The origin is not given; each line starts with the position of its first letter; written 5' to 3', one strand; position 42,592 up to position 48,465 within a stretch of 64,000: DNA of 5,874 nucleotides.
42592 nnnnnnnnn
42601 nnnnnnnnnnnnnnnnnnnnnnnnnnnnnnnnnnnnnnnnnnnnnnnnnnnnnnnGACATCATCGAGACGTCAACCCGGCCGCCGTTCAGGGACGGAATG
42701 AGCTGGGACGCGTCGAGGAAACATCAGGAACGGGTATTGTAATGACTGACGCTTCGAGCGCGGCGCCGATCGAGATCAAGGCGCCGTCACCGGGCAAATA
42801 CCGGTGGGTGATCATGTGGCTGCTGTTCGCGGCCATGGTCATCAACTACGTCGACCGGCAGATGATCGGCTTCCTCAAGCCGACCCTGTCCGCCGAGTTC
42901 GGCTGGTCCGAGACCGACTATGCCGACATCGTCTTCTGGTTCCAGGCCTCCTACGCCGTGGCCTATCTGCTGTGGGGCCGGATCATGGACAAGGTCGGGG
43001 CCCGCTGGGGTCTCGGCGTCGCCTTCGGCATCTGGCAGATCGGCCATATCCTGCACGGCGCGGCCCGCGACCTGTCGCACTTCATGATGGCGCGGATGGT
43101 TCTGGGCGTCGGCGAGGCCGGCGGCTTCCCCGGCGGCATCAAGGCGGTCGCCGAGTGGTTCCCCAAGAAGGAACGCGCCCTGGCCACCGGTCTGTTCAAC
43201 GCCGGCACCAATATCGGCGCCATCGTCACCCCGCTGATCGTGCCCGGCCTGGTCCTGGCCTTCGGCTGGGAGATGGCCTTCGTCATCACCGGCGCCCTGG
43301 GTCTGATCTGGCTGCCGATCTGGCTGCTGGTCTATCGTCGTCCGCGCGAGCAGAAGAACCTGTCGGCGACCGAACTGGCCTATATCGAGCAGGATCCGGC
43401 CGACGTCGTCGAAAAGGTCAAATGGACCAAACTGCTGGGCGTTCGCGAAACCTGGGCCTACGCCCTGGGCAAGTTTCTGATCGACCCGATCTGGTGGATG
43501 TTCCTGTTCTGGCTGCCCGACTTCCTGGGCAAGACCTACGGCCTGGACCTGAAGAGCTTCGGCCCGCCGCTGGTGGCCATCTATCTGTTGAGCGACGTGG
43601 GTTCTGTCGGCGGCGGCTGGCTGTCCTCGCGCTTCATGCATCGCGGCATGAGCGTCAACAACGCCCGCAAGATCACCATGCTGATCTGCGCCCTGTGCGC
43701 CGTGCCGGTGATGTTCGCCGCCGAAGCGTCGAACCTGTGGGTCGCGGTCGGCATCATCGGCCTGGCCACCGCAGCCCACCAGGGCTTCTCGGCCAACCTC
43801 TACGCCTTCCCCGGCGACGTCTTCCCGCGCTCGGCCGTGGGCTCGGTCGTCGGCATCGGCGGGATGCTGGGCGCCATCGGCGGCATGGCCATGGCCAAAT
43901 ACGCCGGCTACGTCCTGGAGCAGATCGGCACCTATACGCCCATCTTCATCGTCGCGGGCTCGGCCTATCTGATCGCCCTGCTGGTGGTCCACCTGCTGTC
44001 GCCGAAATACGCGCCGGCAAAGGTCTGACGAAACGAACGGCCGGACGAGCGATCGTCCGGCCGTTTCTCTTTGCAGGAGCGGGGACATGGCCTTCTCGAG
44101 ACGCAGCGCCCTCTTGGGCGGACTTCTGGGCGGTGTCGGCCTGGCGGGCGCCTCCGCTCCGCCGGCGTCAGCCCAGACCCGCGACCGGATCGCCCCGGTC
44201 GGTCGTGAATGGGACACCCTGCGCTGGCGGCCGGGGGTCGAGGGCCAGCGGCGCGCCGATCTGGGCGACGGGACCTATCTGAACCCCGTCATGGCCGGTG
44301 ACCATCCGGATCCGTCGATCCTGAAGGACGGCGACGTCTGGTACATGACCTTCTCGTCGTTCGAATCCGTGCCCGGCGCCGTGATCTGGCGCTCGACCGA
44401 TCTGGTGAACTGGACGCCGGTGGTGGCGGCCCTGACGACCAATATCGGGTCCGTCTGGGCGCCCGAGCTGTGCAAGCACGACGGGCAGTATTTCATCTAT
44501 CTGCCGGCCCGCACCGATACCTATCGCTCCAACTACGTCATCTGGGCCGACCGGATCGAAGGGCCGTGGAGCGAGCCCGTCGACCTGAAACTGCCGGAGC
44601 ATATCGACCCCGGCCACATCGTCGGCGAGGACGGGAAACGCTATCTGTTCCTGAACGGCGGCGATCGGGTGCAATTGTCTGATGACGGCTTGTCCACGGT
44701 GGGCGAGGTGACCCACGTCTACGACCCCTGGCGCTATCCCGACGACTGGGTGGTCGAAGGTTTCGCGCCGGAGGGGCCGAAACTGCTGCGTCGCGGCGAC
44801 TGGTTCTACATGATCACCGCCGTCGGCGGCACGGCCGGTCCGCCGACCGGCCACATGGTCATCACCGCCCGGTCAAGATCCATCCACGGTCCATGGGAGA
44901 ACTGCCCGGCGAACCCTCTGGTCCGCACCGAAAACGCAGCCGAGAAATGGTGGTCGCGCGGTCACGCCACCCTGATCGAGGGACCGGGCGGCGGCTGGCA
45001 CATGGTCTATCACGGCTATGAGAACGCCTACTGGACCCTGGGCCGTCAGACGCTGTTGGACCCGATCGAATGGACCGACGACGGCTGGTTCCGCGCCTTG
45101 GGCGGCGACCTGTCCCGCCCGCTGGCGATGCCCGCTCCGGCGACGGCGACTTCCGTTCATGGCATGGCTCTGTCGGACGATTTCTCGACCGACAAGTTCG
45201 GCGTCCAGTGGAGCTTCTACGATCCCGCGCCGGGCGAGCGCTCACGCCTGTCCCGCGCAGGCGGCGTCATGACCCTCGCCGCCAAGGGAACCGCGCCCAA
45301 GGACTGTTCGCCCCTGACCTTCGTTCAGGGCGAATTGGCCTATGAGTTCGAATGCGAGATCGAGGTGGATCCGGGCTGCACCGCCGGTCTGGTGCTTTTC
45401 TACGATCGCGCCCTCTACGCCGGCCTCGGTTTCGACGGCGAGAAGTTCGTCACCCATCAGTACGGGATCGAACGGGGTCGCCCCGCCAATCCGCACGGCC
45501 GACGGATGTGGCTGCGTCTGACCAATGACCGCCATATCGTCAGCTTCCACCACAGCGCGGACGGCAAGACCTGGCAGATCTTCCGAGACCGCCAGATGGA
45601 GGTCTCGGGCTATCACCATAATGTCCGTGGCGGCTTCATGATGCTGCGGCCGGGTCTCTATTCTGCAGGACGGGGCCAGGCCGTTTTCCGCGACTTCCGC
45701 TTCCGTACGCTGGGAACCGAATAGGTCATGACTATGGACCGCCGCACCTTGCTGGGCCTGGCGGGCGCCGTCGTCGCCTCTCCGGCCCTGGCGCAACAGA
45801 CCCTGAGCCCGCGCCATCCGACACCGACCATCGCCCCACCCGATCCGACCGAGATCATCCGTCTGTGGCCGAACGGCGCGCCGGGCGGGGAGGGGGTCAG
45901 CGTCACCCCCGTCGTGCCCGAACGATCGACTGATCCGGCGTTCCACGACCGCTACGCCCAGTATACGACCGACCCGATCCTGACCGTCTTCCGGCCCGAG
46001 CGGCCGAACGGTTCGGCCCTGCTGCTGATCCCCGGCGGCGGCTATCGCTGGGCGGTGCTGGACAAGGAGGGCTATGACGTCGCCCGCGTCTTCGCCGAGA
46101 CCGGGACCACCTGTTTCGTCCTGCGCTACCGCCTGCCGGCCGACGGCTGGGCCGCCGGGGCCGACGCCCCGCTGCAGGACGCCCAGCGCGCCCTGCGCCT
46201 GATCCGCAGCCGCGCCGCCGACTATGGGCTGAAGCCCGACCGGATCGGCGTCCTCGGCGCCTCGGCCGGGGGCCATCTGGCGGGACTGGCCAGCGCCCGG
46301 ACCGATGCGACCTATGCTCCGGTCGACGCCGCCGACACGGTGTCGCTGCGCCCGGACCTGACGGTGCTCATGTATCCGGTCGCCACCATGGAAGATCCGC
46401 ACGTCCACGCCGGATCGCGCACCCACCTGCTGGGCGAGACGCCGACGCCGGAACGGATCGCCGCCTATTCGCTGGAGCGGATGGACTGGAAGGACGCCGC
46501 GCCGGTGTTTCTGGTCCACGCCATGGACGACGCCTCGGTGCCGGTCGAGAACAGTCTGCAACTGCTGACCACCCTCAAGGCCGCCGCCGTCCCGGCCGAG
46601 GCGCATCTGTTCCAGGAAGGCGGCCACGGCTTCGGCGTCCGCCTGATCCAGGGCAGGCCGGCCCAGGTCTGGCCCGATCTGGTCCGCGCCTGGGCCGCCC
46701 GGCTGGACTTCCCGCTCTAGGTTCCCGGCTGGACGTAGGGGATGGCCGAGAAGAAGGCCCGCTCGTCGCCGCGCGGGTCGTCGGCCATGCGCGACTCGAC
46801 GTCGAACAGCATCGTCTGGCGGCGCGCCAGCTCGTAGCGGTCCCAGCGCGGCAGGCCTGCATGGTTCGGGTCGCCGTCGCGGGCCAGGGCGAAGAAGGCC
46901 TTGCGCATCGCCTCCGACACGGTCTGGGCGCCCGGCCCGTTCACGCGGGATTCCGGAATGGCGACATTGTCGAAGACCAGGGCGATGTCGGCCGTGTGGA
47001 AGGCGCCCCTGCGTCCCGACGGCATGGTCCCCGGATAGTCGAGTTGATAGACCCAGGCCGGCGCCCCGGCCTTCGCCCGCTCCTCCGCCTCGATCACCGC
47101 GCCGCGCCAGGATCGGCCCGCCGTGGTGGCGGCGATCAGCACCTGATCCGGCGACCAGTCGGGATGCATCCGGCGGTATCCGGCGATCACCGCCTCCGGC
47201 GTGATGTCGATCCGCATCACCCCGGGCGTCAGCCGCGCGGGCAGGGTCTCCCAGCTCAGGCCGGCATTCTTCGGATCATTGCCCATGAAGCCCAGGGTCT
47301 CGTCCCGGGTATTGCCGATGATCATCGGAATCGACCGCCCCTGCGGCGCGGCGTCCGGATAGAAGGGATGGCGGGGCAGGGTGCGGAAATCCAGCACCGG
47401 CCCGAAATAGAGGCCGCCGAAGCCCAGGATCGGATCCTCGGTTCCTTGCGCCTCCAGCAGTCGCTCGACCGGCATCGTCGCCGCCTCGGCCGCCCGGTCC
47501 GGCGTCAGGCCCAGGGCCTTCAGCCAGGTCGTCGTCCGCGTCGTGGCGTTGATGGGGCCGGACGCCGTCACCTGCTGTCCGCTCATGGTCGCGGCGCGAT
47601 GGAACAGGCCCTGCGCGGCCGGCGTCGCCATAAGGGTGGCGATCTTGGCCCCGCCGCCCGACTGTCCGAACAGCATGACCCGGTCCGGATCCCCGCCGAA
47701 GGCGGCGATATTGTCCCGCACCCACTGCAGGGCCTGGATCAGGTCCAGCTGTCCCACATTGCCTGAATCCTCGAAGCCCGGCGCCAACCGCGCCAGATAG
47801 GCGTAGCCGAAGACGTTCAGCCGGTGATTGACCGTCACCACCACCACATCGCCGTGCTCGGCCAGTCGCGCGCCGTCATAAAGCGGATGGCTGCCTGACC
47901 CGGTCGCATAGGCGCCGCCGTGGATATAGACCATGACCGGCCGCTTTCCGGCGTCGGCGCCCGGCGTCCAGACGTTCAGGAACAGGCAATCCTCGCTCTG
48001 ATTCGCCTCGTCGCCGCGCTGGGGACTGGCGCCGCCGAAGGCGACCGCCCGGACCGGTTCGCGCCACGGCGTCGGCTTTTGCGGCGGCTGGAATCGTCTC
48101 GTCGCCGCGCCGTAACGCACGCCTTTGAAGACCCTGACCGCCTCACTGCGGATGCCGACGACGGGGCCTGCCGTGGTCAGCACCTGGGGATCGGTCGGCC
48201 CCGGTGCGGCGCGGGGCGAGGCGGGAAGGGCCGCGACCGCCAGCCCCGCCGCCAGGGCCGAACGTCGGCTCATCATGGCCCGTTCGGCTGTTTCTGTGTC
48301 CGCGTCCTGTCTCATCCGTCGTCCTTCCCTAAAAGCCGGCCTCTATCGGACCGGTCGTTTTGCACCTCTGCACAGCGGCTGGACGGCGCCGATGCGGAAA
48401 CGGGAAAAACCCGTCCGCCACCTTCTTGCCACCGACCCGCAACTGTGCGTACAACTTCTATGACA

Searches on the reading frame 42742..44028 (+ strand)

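Call 3: search_protein_families(library=pfam, proteins=[window:42742-44028:+])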
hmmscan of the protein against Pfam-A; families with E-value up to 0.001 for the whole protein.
window:42742-44028:+ (428 aa): 1 family
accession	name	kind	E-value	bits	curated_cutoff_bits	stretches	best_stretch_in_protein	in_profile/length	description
PF07690.21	MFS_1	-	1.7e-62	211.8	33.4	2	28-383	1-345/347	Major Facilitator Superfamily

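Call 4: search_protein_families(library=ncbifam, proteins=[window:42742-44028:+])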
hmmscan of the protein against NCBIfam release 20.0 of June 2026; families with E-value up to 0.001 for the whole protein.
window:42742-44028:+ (428 aa): 36 families (the best 25 are shown)
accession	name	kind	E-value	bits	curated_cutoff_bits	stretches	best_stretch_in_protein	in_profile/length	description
TIGR00893.1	2A0114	subfamily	3.1e-74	250.3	395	1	31-418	2-397/399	D-galactonate transporter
TIGR00881.1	2A0104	subfamily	2.9e-37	128.6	407.75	1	30-395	2-373/379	phosphoglycerate transporter protein PgtP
TIGR00894.1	2A0114euk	subfamily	8.7e-23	80.6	626.45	1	51-412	69-442/465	Na(+)-dependent inorganic phosphate cotransporter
TIGR00895.1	2A0115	subfamily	4.7e-22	78.5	418.55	1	15-391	9-397/398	aromatic acid/H+ symport family MFS transporter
NF008586.0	PRK11551.1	equivalog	2e-17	63.3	410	1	23-419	15-395/406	3-(3-hydroxy-phenyl)propionate transporter MhpT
NF049980.1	SfMCT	equivalog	2.4e-17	62.7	320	1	45-406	24-376/378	L-lactate MFS transporter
TIGR00886.1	2A0108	subfamily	7.1e-15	55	311.7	1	29-381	7-368/368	NarK family nitrate/nitrite MFS transporter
NF003024.0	PRK03893.1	subfamily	2.5e-14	53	604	1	26-195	24-191/497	sialate:H+ symport family MFS transporter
NF053517.1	HbztTptrPcaK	equivalog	2.8e-13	49.7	770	1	18-198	14-193/437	4-hydroxybenzoate transporter PcaK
NF008661.1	PRK11663.1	subfamily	9.4e-13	48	564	1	20-420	27-432/439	MFS transporter family glucose-6-phosphate receptor UhpC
TIGR00891.1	2A0112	subfamily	3.1e-11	43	552.9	1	41-384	30-380/405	sialate:H+ symport family MFS transporter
TIGR02332.1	HpaX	equivalog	8e-11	41.7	615.4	1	21-198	7-190/412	4-hydroxyphenylacetate permease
NF008963.0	PRK12307.1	equivalog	9.3e-11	41.5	637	1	33-418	28-407/426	MFS transporter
NF038246.1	bile_salt_MFS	equivalog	1.2e-10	40.9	400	1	47-399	30-383/408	conjugated bile salt MFS transporter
TIGR00880.1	2_A_01_02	superfamily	5.8e-10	39.4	131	1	69-189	5-129/141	multidrug resistance protein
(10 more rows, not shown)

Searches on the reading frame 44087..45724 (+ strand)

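Call 3: search_protein_families(library=pfam, proteins=[window:44087-45724:+])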
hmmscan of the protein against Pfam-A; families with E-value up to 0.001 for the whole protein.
window:44087-45724:+ (545 aa): 3 families
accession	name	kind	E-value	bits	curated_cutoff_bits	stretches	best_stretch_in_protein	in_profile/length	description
PF04616.20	Glyco_hydro_43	-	2.3e-85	286.9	32.2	1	64-335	1-288/288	Glycosyl hydrolases family 43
PF17851.8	GH43_C2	-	1.7e-10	41.4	22.7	1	363-538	1-201/203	Beta xylosidase C-terminal Concanavalin A-like domain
PF07081.18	DUF1349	-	2.3e-05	24.6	32.4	1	468-540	111-177/179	Protein of unknown function (DUF1349)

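Call 4: search_protein_families(library=ncbifam, proteins=[window:44087-45724:+])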
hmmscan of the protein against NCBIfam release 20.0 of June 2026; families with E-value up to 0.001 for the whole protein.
window:44087-45724:+ (545 aa): 1 family
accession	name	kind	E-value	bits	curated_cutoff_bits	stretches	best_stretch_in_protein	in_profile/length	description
NF052546.1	AlpArbfursidBAD1527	equivalog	0.00095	18.7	500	0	77-145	74-147/341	alpha-arabinofuranosidase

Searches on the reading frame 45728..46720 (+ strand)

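Call 3: search_protein_families(library=pfam, proteins=[window:45728-46720:+])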
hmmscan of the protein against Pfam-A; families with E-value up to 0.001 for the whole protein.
window:45728-46720:+ (330 aa): 5 families
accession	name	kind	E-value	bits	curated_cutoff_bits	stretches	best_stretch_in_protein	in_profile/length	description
PF20434.5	BD-FAE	-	7.4e-18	65.3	26.8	1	97-282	15-214/215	BD-FAE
PF07859.19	Abhydrolase_3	-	2.2e-13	50.9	25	1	103-302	6-208/210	alpha/beta hydrolase fold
PF00326.27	Peptidase_S9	-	1e-11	45.2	22.6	1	167-303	60-190/213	Prolyl oligopeptidase family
PF01738.24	DLH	-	1.5e-06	28.4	21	0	257-305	143-191/217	Dienelactone hydrolase family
PF00135.34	COesterase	-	7.4e-06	25.6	27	1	85-191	88-203/515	Carboxylesterase family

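Call 4: search_protein_families(library=ncbifam, proteins=[window:45728-46720:+])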
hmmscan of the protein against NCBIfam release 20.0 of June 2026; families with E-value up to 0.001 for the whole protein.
window:45728-46720:+ (330 aa): 9 families
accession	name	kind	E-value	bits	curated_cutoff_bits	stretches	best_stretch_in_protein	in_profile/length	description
NF041902.1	pecacetest_PaeX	equivalog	3.5e-94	315.4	550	1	43-326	22-307/318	pectin acetylesterase PaeX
NF042968.1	AcxylEst_AxeA1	equivalog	2.4e-44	151.4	700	1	84-318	37-260/459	acetylxylan esterase AxeA1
NF052620.1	AryltfaseLP1002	equivalog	1.6e-28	99.8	300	1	96-303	33-234/265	lp_1002 family arylesterase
NF052354.1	EstLipQMycob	equivalog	1.5e-13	50.2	700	1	96-290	166-363/418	esterase LipQ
NF058653.1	LipP1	equivalog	1.9e-07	30.2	350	1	87-222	62-186/300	LipP1 family hormone-sensitive lipase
NF033149.0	CHL_hydrolase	equivalog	1.6e-06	27.3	500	1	98-199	78-176/310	chloramphenicol hydrolase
NF007547.0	PRK10162.1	equivalog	3e-06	26.4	389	1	87-189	76-174/321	acetyl esterase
NF058651.1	GESAG_HSLs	subfamily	7.1e-06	25.3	430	1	95-185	67-150/296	GESAG motif subfamily hormone-sensitive lipase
NF052352.1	TriaclglyLipLipYMycb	equivalog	0.00022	20.5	450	1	79-215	170-300/397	triacylglycerol lipase LipY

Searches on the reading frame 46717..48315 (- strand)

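Call 9: search_protein_families(library=pfam, proteins=[window:46717-48315:-])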
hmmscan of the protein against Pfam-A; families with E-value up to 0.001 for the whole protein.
window:46717-48315:- (532 aa): 3 families
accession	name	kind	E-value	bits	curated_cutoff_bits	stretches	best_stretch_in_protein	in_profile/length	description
PF00135.34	COesterase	-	2.7e-88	297.6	27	1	42-518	2-511/515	Carboxylesterase family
PF20434.5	BD-FAE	-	6.6e-11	42.6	26.8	1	113-258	1-136/215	BD-FAE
PF07859.19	Abhydrolase_3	-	3.4e-08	33.9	25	1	128-235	1-94/210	alpha/beta hydrolase fold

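Call 37: search_protein_families(library=ncbifam, proteins=[window:46717-48315:-], max_evalue=0.00001)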
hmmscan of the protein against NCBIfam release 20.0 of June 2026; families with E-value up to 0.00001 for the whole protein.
window:46717-48315:- (532 aa): 2 families
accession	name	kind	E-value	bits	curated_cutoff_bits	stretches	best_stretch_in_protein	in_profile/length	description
NF058653.1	LipP1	equivalog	1e-10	41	350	1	112-230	59-162/300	LipP1 family hormone-sensitive lipase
NF052354.1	EstLipQMycob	equivalog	3.3e-08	32.6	700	1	190-252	217-278/418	esterase LipQ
